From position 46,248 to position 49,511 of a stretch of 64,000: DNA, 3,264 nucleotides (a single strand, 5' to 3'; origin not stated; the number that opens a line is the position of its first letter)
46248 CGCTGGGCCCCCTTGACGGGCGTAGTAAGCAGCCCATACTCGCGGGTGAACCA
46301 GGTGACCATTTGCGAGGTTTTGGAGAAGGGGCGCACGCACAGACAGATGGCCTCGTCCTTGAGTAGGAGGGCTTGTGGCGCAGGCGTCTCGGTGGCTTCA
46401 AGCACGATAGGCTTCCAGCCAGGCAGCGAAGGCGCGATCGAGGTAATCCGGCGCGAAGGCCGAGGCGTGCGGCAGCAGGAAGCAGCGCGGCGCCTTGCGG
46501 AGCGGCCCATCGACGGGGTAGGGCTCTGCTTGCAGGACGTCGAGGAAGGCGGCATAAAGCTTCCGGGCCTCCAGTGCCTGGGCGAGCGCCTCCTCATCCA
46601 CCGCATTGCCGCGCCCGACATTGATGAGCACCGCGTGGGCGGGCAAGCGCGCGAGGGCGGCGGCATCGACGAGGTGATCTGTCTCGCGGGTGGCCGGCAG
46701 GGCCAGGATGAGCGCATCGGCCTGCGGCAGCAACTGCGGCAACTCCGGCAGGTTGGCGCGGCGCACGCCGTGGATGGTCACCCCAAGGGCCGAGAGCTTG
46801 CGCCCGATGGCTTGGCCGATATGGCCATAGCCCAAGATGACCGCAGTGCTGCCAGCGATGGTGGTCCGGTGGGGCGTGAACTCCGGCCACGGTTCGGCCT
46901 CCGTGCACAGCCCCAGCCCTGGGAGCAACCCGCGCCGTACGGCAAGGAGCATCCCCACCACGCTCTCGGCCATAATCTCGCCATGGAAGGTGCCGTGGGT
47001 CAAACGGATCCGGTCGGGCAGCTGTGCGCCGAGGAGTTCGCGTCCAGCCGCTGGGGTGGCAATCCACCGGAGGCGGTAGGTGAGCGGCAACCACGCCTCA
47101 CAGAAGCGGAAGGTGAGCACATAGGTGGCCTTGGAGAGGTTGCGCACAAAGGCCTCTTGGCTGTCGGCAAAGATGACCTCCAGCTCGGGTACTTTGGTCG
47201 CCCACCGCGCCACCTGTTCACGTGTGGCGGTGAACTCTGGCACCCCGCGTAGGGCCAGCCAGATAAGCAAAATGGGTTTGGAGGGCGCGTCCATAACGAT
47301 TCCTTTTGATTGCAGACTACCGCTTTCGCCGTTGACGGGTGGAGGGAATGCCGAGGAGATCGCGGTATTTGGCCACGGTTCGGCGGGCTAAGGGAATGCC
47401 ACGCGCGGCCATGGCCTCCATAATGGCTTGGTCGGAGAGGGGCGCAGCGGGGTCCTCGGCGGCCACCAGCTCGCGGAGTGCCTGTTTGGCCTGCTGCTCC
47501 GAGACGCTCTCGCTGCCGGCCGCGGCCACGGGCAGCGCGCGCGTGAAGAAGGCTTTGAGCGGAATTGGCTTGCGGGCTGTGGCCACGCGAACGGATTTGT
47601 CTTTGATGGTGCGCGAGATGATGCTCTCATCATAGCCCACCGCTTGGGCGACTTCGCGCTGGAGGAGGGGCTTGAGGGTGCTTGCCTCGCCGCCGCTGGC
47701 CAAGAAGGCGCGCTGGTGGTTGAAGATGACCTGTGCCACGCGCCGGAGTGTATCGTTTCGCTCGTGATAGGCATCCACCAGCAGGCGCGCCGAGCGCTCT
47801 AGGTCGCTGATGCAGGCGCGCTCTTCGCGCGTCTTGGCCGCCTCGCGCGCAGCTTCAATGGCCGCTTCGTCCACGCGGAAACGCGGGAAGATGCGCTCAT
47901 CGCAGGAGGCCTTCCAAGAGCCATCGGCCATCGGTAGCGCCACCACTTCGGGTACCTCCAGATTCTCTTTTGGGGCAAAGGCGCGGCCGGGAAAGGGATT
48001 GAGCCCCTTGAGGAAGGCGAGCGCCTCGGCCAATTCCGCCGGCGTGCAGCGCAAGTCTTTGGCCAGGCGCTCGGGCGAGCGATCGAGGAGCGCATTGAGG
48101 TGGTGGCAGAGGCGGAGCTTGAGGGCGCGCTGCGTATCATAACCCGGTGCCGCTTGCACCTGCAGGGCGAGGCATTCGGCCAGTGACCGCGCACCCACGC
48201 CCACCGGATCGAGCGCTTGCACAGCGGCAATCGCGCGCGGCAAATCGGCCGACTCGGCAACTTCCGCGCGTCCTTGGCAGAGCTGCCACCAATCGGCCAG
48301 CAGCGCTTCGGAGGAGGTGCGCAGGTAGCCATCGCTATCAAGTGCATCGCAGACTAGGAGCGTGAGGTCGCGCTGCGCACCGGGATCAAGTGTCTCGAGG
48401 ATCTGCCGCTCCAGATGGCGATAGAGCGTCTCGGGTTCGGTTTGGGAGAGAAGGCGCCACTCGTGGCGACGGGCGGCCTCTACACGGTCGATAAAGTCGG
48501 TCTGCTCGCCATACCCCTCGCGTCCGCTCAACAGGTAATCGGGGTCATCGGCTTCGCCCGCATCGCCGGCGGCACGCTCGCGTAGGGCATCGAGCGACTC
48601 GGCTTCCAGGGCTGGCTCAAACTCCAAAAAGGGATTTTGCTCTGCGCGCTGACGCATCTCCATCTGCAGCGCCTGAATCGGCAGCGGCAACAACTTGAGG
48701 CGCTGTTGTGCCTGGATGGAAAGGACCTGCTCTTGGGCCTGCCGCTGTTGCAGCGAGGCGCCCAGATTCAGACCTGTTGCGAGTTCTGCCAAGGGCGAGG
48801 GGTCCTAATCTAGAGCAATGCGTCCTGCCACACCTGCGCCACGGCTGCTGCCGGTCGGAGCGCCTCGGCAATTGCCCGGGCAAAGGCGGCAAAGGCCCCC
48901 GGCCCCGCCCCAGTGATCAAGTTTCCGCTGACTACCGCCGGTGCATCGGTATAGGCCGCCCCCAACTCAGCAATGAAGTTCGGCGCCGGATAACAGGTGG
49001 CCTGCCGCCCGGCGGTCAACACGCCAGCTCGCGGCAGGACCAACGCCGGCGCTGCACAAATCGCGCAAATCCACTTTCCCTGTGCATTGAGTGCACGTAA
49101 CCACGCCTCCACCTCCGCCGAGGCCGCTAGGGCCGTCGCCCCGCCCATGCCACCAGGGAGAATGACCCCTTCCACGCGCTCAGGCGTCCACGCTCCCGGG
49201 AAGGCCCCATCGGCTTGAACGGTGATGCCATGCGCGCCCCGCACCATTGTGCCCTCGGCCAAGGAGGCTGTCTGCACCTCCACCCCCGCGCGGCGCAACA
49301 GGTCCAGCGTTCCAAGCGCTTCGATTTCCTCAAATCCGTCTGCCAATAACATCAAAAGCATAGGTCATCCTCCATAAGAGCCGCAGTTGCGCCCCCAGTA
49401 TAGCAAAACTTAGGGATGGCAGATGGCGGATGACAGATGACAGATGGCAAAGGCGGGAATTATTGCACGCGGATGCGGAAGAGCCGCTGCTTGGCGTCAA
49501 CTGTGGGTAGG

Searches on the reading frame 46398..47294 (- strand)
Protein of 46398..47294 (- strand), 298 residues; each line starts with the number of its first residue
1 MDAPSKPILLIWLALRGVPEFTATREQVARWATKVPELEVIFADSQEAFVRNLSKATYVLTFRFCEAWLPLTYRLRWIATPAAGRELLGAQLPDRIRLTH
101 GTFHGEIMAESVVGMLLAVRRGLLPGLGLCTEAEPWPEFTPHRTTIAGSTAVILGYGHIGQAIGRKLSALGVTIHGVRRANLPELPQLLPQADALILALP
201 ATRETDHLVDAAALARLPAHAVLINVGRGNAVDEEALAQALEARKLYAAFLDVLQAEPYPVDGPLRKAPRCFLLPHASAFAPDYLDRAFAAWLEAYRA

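Call 9: search_protein_families(library=pfam, proteins=[window:46398-47294:-], max_evalue=0.001)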
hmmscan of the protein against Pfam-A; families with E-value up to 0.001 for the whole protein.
window:46398-47294:- (298 aa): 1 family
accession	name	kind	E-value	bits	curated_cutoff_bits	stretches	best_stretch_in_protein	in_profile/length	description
PF02826.25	2-Hacid_dh_C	-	3e-39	134.7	25.1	1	114-277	2-177/178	D-isomer specific 2-hydroxyacid dehydrogenase, NAD binding domain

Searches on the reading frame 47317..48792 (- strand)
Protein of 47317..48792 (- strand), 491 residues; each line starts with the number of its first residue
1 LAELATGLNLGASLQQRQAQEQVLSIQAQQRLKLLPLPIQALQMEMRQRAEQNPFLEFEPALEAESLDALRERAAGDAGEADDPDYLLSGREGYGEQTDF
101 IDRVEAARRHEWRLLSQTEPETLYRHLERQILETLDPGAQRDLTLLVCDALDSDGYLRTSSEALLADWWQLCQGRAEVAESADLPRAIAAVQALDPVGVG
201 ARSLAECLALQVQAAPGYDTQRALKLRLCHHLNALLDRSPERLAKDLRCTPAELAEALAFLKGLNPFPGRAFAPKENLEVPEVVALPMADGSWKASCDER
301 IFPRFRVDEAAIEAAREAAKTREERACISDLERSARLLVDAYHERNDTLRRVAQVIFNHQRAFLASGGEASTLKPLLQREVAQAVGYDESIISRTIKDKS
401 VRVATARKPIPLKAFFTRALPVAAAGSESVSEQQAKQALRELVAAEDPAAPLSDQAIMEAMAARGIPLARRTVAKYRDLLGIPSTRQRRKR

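Call 9: search_protein_families(library=pfam, proteins=[window:47317-48792:-], max_evalue=0.001)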
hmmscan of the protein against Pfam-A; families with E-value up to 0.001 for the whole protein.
window:47317-48792:- (491 aa): 3 families
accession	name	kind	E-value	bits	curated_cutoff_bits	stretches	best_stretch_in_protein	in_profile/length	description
PF04552.19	Sigma54_DBD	-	2.7e-42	144.7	22.8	1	330-490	6-160/160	Sigma-54, DNA binding domain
PF04963.19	Sigma54_CBD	-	2.3e-34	119.2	22.9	1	118-309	7-183/185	Sigma-54 factor, core binding domain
PF00309.25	Sigma54_AID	-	2.9e-07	30.7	23.8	1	13-57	1-45/46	Sigma-54 factor, Activator interacting domain (AID)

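Call 39: search_protein_families(library=ncbifam, proteins=[window:47317-48792:-], max_evalue=0.01)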
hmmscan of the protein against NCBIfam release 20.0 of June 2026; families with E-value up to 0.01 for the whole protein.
window:47317-48792:- (491 aa): 7 families
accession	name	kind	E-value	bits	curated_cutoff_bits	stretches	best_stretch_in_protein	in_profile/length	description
TIGR02395.1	rpoN_sigma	equivalog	6.2e-93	312.2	277.35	1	18-489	1-434/434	RNA polymerase factor sigma-54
NF009118.0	PRK12469.1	subfamily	1.4e-86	291.3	396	1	12-490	3-480/483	RNA polymerase factor sigma-54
NF004595.0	PRK05932.1-2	equivalog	1.3e-80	271.6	513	1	12-490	3-482/484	RNA polymerase factor sigma-54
NF004596.0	PRK05932.1-3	subfamily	5.6e-69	233.5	499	2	117-490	149-506/515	RNA polymerase factor sigma-54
NF004598.0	PRK05932.1-5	equivalog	1.2e-68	232.2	621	1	116-489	141-502/504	RNA polymerase factor sigma-54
NF004597.0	PRK05932.1-4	equivalog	3.5e-51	174.2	817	1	13-490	4-475/477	RNA polymerase factor sigma-54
NF004602.0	PRK05932.2-4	equivalog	1.6e-40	139.2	506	1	16-490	7-410/416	RNA polymerase factor sigma-54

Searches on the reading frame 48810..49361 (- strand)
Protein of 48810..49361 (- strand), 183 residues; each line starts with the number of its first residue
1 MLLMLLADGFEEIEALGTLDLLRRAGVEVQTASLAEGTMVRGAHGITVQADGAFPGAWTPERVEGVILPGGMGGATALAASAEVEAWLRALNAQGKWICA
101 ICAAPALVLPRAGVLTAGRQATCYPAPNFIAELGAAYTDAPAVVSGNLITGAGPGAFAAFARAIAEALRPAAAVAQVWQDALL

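Call 9: search_protein_families(library=pfam, proteins=[window:48810-49361:-], max_evalue=0.001)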
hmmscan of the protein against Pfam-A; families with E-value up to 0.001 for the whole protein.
window:48810-49361:- (183 aa): 1 family
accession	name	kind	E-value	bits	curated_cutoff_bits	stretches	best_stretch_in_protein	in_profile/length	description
PF01965.30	DJ-1_PfpI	-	8.7e-36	123.7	26.6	1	3-166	4-164/165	DJ-1/PfpI family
